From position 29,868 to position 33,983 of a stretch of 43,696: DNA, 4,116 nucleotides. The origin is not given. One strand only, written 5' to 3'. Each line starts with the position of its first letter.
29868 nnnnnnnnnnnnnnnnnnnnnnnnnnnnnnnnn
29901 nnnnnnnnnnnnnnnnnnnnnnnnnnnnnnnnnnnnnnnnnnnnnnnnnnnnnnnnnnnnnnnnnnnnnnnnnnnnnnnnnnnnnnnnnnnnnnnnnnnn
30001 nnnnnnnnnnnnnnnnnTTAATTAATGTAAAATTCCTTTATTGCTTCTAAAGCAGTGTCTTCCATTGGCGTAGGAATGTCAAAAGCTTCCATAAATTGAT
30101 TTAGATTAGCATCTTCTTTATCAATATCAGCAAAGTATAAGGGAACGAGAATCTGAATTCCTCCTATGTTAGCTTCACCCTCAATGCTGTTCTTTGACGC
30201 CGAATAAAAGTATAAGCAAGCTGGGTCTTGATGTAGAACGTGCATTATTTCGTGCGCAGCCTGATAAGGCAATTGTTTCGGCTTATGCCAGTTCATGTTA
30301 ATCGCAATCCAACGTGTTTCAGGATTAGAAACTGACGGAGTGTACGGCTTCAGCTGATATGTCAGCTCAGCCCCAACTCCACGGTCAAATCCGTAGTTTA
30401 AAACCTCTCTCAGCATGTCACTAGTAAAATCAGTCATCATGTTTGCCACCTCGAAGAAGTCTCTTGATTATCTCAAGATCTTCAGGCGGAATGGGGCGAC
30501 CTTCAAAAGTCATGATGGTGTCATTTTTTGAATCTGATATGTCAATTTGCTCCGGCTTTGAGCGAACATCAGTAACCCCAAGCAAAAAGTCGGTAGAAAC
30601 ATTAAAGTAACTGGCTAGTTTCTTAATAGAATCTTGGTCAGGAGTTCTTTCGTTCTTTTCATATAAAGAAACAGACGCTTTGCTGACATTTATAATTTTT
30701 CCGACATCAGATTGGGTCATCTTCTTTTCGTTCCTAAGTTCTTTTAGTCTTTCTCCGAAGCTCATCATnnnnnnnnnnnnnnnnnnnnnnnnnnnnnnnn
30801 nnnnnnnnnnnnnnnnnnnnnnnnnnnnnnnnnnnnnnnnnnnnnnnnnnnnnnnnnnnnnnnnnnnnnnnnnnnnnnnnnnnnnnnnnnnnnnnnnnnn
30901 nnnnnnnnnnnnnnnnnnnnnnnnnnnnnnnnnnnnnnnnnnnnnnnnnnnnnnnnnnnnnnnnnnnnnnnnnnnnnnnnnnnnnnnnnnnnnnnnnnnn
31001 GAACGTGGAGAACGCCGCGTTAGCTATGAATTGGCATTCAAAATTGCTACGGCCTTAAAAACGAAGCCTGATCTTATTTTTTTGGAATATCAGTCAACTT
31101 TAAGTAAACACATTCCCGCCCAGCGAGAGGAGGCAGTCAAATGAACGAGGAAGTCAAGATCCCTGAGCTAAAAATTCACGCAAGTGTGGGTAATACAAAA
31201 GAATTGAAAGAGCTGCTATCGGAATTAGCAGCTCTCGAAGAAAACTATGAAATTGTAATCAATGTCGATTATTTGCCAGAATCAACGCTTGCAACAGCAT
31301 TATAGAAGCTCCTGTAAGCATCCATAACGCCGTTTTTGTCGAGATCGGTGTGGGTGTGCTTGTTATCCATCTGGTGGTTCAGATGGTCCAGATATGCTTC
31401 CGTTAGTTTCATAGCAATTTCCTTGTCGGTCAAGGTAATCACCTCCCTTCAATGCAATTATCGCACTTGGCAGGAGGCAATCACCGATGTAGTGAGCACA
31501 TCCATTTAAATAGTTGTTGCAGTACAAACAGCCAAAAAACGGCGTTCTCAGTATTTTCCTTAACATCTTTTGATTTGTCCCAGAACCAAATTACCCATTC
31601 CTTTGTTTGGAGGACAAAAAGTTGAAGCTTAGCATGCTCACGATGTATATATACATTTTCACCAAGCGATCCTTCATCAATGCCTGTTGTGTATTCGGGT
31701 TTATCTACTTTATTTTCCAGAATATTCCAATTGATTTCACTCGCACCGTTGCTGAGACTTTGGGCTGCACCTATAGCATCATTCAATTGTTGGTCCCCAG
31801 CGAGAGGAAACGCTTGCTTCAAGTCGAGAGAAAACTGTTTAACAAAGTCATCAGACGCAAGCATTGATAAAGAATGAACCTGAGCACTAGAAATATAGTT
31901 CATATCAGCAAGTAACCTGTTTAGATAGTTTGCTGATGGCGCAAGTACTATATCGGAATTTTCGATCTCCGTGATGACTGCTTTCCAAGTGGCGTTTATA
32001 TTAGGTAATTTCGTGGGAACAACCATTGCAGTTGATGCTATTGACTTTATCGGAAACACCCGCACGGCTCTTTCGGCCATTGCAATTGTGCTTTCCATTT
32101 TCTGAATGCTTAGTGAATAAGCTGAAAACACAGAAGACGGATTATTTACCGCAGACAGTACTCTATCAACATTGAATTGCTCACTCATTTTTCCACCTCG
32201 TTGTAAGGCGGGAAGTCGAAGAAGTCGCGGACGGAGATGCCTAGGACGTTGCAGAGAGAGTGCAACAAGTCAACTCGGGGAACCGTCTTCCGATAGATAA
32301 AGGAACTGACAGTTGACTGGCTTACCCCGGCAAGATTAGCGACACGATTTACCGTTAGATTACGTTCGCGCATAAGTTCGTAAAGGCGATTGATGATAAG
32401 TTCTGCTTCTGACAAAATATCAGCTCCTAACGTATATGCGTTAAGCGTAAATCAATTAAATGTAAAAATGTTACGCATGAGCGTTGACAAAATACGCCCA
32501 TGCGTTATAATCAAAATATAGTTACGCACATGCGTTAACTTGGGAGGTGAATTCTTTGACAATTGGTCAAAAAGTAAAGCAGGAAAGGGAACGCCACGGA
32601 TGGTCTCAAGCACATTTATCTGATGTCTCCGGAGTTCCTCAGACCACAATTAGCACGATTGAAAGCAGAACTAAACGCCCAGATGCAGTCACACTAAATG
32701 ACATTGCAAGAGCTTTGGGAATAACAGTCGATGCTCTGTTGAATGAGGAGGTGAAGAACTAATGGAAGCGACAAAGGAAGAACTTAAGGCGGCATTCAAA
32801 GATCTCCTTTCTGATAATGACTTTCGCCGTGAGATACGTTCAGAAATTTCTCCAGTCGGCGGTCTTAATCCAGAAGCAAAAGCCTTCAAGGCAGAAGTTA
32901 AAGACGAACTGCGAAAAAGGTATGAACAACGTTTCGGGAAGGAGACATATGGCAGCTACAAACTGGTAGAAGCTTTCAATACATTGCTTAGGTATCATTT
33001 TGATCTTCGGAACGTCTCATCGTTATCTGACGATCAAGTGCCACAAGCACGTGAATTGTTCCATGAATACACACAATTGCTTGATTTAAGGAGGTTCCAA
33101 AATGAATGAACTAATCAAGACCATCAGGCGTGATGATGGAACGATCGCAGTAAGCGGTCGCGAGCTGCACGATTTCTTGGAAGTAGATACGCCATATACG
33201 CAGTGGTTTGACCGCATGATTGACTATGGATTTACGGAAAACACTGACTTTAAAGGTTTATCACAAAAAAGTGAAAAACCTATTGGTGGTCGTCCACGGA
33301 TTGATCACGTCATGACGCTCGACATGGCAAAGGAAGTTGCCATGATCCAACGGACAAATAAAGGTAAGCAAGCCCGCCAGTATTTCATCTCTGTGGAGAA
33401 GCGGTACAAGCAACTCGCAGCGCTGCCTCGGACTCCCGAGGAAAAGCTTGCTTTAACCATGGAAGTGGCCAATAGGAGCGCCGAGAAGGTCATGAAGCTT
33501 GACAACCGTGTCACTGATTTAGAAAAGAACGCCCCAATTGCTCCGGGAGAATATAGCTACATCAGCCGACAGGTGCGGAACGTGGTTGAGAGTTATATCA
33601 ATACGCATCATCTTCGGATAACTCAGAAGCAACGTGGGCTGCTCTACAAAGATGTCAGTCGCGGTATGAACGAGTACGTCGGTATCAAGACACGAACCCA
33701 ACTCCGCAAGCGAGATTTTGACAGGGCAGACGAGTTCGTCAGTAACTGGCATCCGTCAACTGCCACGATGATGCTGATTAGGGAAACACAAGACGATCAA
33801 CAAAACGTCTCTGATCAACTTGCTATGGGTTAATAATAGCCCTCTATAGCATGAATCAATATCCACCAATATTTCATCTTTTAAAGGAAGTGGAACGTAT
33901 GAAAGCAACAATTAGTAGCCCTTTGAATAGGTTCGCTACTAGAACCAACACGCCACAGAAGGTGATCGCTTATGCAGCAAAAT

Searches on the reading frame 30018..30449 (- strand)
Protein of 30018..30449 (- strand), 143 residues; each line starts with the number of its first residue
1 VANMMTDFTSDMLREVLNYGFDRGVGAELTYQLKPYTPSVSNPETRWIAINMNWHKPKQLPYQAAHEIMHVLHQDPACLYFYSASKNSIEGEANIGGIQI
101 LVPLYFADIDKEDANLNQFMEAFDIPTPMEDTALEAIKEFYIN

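Call 78: search_protein_families(library=pfam, proteins=[window:30018-30449:-], max_evalue=0.001)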
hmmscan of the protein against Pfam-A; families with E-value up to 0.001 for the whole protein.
window:30018-30449:- (143 aa): 1 family
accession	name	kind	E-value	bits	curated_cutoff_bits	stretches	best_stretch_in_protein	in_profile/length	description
PF06114.19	Peptidase_M78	-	0.00044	20.5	22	0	42-103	25-88/123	IrrE N-terminal-like domain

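Call 79: search_protein_families(library=padloc, proteins=[window:30018-30449:-], max_evalue=0.001)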
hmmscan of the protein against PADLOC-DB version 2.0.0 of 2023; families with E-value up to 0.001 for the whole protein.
window:30018-30449:- (143 aa): 0 families

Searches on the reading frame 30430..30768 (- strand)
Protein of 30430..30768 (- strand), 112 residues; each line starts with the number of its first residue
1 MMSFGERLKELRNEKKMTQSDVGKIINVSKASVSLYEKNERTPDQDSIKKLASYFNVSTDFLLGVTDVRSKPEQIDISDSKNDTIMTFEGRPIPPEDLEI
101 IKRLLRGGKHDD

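Call 78: search_protein_families(library=pfam, proteins=[window:30430-30768:-], max_evalue=0.001)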
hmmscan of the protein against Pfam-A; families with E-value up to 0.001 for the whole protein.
window:30430-30768:- (112 aa): 4 families
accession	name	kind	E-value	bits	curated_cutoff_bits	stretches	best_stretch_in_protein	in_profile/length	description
PF01381.28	HTH_3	-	6.3e-16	58.6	23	1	8-62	1-55/55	Helix-turn-helix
PF12844.13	HTH_19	-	1.2e-09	38.3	30.2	1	5-63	1-59/64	Helix-turn-helix domain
PF13560.12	HTH_31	-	4.9e-09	36.8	27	1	4-59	2-58/64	Helix-turn-helix domain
PF13443.12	HTH_26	-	3.6e-07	30.8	22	1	7-58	1-53/63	Cro/C1-type HTH DNA-binding domain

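Call 79: search_protein_families(library=padloc, proteins=[window:30430-30768:-], max_evalue=0.001)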
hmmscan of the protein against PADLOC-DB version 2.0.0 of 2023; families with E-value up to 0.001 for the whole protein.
window:30430-30768:- (112 aa): 19 families
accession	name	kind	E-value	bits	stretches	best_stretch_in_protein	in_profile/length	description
PDLC04142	capH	-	6.5e-16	57.3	1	1-106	4-96/103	capH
PDLC03954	RmrA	-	6.9e-14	49.6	1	5-67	12-74/380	-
PDLC02926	HTH_VI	-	8.1e-12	43.2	1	4-68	2-66/92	-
PDLC03951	RmrA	-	8.5e-12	42.7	1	5-66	10-71/400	-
PDLC03952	RmrA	-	3.4e-10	37.3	1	6-62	25-81/395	-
PDLC03944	RmrA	-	8.1e-10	36.3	1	5-68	8-71/384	-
PDLC03945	RmrA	-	1.2e-09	35.9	1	2-68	1-67/394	-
PDLC03949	RmrA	-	1.9e-08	31.6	1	6-66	5-65/363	-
PDLC03948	RmrA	-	3.2e-08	30.9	1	5-68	10-73/397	-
PDLC03956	RmrA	-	2e-07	28.4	1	5-69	10-75/399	-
PDLC03947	RmrA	-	6.6e-07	26.5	1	4-67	12-75/383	-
PDLC03946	RmrA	-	5e-06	23.5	1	5-64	4-63/357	-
PDLC04775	PDC-M69A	-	6.3e-06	24.7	1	4-75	8-79/113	-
PDLC03950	RmrA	-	6.7e-06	23.3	1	6-75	5-74/369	-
PDLC03665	Control_protein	-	5.9e-05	21.3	1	3-69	8-75/77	control protein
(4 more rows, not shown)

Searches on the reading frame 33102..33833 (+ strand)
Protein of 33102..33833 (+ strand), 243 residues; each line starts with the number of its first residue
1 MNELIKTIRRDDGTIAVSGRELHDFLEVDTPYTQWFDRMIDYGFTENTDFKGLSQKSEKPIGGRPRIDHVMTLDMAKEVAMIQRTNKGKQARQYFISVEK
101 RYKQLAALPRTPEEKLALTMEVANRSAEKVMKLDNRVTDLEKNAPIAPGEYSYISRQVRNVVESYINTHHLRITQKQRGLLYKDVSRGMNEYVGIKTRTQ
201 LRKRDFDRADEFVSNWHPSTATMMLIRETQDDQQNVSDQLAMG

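Call 78: search_protein_families(library=pfam, proteins=[window:33102-33833:+], max_evalue=0.001)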
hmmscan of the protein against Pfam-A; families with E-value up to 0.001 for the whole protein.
window:33102-33833:+ (243 aa): 2 families
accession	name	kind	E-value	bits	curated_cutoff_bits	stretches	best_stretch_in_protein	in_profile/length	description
PF08346.17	AntA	-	1.1e-24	87.3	27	1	17-85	1-68/68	AntA/AntB antirepressor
PF10552.14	ORF6C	-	3.4e-10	40.3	22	1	116-226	2-114/114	ORF6C domain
